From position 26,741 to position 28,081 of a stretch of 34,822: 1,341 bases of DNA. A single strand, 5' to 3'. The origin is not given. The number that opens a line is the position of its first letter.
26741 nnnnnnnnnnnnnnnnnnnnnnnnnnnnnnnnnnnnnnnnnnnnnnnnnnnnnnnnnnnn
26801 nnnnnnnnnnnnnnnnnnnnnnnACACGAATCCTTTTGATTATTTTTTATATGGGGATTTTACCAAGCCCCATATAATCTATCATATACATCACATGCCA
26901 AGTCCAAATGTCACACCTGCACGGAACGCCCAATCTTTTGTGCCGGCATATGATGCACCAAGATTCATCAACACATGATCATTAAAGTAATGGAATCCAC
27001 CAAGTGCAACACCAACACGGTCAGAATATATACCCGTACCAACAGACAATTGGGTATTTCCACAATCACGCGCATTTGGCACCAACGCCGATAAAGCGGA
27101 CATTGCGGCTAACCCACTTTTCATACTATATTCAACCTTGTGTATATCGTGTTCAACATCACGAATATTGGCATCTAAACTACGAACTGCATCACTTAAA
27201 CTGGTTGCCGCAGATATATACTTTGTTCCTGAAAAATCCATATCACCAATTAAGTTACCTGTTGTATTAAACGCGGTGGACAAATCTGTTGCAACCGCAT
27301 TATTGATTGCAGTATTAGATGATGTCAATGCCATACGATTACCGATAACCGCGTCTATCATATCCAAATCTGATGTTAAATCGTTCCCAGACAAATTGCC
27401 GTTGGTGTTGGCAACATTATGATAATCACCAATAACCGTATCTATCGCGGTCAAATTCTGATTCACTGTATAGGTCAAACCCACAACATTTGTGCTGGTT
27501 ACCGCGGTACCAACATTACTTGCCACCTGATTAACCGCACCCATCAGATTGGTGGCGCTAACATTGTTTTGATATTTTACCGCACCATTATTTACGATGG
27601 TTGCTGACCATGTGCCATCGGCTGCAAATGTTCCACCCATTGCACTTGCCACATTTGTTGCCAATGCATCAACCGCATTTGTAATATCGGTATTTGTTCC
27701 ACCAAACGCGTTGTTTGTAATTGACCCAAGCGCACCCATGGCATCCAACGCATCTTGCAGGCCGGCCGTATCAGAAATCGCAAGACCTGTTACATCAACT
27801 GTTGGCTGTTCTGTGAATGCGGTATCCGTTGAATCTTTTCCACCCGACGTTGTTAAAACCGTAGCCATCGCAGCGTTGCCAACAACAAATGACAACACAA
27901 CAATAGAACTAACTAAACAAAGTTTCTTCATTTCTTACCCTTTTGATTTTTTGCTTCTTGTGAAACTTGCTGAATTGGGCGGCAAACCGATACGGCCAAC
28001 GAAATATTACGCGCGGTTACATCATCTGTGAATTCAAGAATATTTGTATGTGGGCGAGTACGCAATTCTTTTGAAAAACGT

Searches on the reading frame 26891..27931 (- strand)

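Call 9: search_protein_families(library=ncbifam, proteins=[window:26891-27931:-])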
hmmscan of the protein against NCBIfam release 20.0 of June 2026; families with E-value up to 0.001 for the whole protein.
window:26891-27931:- (346 aa): 0 families

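Call 34: search_protein_families(library=pfam, max_evalue=0.00001, proteins=[window:26891-27931:-])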
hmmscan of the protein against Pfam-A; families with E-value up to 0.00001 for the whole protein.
window:26891-27931:- (346 aa): 1 family
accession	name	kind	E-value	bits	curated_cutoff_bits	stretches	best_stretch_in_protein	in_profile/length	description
PF03895.21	YadA_anchor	-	5.7e-11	42.8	22.7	1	285-342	1-58/60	YadA-like membrane anchor domain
